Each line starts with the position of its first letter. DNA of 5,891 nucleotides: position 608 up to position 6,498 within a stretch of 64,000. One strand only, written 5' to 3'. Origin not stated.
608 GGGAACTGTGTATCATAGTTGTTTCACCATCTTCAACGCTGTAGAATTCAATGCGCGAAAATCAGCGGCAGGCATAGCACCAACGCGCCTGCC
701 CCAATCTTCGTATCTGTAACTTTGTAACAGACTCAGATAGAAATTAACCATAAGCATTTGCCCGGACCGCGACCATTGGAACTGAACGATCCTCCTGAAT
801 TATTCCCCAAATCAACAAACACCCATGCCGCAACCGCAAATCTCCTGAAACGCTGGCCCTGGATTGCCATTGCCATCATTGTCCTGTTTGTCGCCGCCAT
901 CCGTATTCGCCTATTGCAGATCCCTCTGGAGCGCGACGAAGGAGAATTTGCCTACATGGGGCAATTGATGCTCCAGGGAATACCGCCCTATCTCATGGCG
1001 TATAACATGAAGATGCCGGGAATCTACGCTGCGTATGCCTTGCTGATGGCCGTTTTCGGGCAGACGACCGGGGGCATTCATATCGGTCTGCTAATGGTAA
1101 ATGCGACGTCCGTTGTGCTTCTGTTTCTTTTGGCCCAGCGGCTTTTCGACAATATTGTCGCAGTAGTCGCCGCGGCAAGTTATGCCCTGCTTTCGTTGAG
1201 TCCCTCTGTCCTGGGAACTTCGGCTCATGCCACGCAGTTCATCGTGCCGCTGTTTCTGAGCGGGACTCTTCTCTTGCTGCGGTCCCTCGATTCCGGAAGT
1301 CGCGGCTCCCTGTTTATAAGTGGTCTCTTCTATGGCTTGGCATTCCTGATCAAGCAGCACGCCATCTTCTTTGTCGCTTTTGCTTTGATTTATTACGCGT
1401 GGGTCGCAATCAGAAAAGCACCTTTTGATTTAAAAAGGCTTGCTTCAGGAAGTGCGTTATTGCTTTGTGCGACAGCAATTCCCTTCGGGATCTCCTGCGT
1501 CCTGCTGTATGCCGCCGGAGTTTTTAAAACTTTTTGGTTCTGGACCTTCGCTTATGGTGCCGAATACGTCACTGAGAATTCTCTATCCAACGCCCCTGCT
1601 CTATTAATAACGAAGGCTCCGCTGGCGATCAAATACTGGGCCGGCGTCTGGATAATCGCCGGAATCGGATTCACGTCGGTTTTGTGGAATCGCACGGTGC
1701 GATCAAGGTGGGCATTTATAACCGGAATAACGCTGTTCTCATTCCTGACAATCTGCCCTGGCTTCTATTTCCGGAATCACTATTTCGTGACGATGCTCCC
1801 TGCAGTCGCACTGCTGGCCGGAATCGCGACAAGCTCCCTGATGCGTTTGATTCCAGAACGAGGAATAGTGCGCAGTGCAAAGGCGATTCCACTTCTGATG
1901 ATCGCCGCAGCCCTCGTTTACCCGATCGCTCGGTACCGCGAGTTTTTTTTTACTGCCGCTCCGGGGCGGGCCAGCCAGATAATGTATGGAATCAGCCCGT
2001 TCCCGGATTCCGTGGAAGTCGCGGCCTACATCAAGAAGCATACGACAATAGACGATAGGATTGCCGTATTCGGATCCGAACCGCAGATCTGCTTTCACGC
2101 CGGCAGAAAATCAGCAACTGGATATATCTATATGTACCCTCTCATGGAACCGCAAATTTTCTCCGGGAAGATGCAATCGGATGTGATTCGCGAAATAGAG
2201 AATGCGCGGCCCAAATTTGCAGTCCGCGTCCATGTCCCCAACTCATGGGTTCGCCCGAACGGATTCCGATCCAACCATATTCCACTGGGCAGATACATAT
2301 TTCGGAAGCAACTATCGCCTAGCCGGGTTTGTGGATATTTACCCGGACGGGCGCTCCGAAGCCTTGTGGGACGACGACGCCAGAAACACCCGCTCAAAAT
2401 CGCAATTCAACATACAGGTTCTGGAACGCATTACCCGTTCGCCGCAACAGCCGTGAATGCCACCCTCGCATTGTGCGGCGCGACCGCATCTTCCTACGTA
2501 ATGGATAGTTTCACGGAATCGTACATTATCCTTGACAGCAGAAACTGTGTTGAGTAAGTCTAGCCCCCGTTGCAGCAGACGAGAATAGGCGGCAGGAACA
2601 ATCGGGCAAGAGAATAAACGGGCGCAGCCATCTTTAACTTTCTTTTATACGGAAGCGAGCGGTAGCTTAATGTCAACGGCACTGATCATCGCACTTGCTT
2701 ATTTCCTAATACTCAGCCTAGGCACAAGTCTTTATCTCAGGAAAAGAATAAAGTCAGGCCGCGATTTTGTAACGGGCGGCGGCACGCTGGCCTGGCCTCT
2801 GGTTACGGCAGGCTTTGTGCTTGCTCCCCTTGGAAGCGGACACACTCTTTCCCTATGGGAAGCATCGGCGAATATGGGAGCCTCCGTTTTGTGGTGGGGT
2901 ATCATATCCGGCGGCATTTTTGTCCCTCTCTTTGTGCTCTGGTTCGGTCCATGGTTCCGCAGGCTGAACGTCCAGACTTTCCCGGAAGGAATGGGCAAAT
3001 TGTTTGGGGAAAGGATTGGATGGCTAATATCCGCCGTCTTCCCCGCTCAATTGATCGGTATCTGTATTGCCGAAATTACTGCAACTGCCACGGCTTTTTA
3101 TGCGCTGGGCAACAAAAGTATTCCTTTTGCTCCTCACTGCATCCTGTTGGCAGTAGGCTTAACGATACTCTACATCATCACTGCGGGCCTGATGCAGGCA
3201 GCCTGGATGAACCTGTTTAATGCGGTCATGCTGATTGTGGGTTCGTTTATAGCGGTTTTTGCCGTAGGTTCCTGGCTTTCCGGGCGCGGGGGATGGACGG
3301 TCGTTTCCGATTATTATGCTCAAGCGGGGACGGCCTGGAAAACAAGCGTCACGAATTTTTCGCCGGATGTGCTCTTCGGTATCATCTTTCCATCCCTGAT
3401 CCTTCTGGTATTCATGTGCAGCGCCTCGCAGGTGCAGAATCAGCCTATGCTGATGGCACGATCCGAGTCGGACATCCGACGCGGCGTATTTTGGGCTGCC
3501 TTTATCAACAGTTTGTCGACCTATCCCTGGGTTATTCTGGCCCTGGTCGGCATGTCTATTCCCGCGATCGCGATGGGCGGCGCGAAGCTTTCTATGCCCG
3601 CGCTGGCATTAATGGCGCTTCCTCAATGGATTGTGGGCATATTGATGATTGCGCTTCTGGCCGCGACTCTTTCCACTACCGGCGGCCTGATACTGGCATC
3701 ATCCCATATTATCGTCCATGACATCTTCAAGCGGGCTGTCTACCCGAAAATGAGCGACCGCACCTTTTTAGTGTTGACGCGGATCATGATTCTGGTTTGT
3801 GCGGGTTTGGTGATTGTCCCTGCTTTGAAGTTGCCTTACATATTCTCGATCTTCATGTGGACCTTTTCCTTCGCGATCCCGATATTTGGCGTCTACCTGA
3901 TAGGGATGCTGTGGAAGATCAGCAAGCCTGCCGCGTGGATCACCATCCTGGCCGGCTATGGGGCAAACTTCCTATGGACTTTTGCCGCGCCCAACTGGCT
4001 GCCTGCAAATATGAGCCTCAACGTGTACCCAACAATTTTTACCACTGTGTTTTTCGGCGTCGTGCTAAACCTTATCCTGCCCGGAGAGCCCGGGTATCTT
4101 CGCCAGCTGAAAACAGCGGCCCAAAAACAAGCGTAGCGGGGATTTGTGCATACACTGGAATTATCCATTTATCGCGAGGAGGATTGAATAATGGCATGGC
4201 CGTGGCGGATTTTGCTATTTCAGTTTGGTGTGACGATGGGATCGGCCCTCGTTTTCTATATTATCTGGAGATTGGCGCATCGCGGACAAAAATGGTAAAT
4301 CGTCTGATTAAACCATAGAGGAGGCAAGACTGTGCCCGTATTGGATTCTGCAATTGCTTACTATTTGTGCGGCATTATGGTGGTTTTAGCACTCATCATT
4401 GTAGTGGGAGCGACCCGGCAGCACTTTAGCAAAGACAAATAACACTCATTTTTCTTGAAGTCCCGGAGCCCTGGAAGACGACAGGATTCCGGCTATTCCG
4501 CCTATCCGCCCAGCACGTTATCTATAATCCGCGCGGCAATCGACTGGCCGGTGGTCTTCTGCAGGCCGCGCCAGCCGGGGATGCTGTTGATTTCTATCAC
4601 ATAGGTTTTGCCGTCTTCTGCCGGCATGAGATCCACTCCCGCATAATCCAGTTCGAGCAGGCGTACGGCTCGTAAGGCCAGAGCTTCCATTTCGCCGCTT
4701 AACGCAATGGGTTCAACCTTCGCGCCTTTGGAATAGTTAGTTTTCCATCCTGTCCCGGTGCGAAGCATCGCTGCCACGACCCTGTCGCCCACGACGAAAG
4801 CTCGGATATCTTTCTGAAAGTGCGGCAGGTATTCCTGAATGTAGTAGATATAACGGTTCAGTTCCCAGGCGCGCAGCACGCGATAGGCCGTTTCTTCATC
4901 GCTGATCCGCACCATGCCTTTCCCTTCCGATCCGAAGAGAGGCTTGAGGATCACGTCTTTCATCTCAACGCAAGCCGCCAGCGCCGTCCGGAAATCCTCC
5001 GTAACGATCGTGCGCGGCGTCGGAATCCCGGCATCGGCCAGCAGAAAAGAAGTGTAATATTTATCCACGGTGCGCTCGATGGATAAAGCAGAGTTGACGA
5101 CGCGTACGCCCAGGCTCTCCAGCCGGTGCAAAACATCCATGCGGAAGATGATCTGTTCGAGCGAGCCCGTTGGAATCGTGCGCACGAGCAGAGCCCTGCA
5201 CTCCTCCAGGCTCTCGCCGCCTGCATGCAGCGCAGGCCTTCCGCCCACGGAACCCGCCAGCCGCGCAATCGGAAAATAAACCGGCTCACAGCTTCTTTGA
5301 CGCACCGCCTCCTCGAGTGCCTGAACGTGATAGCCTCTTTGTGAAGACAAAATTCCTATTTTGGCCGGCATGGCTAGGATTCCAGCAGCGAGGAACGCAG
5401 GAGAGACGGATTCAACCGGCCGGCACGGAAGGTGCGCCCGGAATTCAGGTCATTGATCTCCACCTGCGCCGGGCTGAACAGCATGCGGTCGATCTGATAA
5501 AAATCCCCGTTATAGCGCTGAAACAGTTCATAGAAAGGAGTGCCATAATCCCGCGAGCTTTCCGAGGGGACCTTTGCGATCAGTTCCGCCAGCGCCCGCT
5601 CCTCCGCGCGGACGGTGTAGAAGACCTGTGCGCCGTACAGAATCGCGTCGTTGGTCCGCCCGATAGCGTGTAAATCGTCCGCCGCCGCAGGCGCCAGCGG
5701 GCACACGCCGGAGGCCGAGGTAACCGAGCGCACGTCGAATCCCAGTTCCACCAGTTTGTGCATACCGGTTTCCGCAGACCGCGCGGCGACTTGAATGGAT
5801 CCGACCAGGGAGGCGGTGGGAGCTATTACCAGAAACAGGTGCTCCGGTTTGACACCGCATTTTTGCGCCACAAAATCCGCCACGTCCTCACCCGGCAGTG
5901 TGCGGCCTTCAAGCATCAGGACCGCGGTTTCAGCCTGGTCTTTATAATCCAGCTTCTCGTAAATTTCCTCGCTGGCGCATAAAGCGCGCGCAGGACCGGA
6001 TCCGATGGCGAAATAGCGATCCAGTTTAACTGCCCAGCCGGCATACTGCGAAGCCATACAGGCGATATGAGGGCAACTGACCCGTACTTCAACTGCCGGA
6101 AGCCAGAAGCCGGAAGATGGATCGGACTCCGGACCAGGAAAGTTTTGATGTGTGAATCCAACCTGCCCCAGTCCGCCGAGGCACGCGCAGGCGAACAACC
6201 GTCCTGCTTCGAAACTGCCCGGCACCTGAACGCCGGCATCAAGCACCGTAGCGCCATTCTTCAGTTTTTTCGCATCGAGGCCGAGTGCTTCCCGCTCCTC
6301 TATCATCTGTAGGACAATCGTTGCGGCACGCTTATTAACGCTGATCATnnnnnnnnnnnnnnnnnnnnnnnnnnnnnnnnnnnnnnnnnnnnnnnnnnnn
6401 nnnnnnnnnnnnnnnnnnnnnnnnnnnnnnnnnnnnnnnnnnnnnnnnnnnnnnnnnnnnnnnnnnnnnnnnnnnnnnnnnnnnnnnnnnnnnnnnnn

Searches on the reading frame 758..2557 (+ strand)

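Call 31: search_protein_families(library=pfam, proteins=[window:758-2557:+], max_evalue=0.001)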
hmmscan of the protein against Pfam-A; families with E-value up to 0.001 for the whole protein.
window:758-2557:+ (599 aa): 1 family
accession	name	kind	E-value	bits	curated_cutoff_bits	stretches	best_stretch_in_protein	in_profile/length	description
PF13231.12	PMT_2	-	1.7e-11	45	26.1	1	87-231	4-145/160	Dolichyl-phosphate-mannose-protein mannosyltransferase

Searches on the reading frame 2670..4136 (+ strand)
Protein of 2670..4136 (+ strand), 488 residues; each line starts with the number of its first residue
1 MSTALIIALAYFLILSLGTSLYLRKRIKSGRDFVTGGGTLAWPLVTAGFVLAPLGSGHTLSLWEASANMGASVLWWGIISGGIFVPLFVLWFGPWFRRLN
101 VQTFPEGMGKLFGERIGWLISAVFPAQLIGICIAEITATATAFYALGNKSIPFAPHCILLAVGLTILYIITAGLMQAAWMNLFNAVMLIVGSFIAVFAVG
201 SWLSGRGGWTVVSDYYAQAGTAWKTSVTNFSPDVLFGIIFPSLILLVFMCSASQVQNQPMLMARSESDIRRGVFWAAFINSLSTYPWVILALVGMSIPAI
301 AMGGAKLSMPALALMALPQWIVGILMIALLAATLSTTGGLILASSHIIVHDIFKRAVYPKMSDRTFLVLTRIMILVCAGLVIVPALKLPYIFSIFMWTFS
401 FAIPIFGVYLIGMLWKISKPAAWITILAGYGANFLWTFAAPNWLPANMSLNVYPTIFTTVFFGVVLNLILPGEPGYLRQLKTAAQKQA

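Call 31: search_protein_families(library=pfam, proteins=[window:2670-4136:+], max_evalue=0.001)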
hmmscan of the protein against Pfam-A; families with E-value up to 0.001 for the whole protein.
window:2670-4136:+ (488 aa): 1 family
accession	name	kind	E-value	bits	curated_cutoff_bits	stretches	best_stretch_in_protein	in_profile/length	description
PF00474.23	SSF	-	6.4e-20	71.8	22.8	1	33-416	1-392/406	Sodium:solute symporter family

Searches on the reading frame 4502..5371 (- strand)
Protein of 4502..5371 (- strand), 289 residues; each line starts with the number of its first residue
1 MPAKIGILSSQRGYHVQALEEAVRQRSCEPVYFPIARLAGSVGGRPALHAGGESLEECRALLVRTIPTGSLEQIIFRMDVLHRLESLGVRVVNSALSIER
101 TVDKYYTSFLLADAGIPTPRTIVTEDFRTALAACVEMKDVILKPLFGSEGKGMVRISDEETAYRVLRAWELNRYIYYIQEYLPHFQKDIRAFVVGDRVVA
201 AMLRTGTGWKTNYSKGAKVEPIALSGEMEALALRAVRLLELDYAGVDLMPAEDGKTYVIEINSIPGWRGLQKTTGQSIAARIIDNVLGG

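Call 7: search_protein_families(library=pfam, proteins=[window:4502-5371:-], max_evalue=0.01)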
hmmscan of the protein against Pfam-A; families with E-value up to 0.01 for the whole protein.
window:4502-5371:- (289 aa): 9 families
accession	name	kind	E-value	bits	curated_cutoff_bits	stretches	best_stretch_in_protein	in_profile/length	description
PF08443.16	RimK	-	2.3e-33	115.9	21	1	102-285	2-187/188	RimK-like ATP-grasp domain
PF14397.11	ATPgrasp_ST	-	1.2e-11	44.8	31.4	2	91-160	9-83/278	Sugar-transfer associated ATP-grasp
PF02955.21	GSH-S_ATP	-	3.8e-10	39.9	23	1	118-240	12-140/175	Prokaryotic glutathione synthetase, ATP-grasp domain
PF02655.19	ATP-grasp_3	-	8.3e-10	39.4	23.2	1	103-263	3-155/160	ATP-grasp domain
PF14398.11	ATPgrasp_YheCD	-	7.3e-09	35.7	26.8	1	119-165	30-76/255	YheC/D like ATP-grasp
PF18030.7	Rimk_N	-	5e-06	27.2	26.4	1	4-98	2-94/94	RimK PreATP-grasp domain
PF07478.18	Dala_Dala_lig_C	-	0.001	19.1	24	1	225-267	135-178/204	D-ala D-ala ligase C-terminus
PF14243.11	R2K_3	-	0.0019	18.8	26.3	1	177-263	78-150/169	ATP-grasp domain, R2K clade family 3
PF03738.19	GSP_synth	-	0.006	16.3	29.3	1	136-208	282-357/371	Glutathionylspermidine synthase preATP-grasp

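Call 8: search_protein_families(library=ncbifam, proteins=[window:4502-5371:-], max_evalue=0.01)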
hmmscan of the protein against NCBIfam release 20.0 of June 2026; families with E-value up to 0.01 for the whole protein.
window:4502-5371:- (289 aa): 25 families
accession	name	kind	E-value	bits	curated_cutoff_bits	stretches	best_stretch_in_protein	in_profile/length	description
NF040720.1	MptN_Meth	equivalog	4.9e-85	285.1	350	1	4-286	1-290/291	tetrahydromethanopterin:alpha-L-glutamate ligase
TIGR00768.1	rimK_fam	subfamily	1.5e-60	204.9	143.4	1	4-285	1-275/276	RimK family alpha-L-glutamate ligase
TIGR02144.1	LysX_arch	equivalog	2.5e-46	158.1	275.6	1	83-286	67-275/281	lysine biosynthesis protein LysX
TIGR04356.1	grasp_GAK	hypoth_equivalog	6.5e-41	140.3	300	1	4-287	1-284/287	GAK system ATP-grasp enzyme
NF007764.0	PRK10446.1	equivalog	3.1e-27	95.7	331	1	4-284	2-284/300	30S ribosomal protein S6--L-glutamate ligase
TIGR04443.1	F420_CofF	equivalog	1.7e-24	86.3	300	1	75-273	64-266/283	coenzyme gamma-F420-2:alpha-L-glutamate ligase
TIGR01380.1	glut_syn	equivalog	1.2e-16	60.7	299.05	1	54-285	75-307/312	glutathione synthase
TIGR02068.2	cya_phycin_syn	equivalog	1.6e-15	56.2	850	2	94-205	204-315/862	cyanophycin synthetase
NF003573.0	PRK05246.1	equivalog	2.1e-15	56.3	272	1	54-285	76-308/316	glutathione synthase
TIGR04187.1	GRASP_SAV_5884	subfamily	9.9e-15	54.5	350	1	86-284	105-309/312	ATP-grasp ribosomal peptide maturase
NF010623.0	PRK14016.1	subfamily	1.9e-12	46.2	877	1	94-204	205-315/871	cyanophycin synthetase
NF009110.0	PRK12458.1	subfamily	6.1e-11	41.9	408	1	60-232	88-273/349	glutathione synthetase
NF038074.1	fam_STM4014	hypoth_equivalog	9.9e-11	41.6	175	2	81-158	90-176/349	STM4014 family protein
TIGR03103.1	trio_acet_GNAT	equivalog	1.6e-09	36.9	569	1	92-205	286-398/547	N-acetylglutaminylglutamine synthetase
TIGR04185.1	ATPgraspMvdC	equivalog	4.1e-07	29.4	425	1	89-287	109-317/318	MvdC family ATP-grasp ribosomal peptide maturase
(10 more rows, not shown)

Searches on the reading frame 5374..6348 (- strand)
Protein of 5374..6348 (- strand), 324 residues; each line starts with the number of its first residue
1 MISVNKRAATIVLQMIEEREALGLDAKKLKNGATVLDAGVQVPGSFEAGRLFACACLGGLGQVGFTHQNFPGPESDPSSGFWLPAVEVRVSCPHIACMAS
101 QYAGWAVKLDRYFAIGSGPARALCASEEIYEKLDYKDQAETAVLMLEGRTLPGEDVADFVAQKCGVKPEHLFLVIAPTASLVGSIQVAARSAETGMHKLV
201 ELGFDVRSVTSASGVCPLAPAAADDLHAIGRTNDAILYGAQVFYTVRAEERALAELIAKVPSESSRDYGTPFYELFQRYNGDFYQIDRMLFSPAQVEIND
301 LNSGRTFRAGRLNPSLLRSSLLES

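Call 7: search_protein_families(library=pfam, proteins=[window:5374-6348:-], max_evalue=0.01)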
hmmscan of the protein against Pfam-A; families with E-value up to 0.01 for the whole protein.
window:5374-6348:- (324 aa): 1 family
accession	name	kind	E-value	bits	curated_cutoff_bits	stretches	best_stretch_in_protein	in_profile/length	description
PF02289.21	MCH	-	5e-125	417.3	25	1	3-320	1-310/311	Cyclohydrolase (MCH)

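Call 8: search_protein_families(library=ncbifam, proteins=[window:5374-6348:-], max_evalue=0.01)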
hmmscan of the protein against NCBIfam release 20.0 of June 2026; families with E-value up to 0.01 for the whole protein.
window:5374-6348:- (324 aa): 1 family
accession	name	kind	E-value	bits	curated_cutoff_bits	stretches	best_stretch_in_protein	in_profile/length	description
TIGR03120.1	one_C_mch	equivalog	6.1e-124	413.2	228.8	1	3-321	1-312/313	methenyltetrahydromethanopterin cyclohydrolase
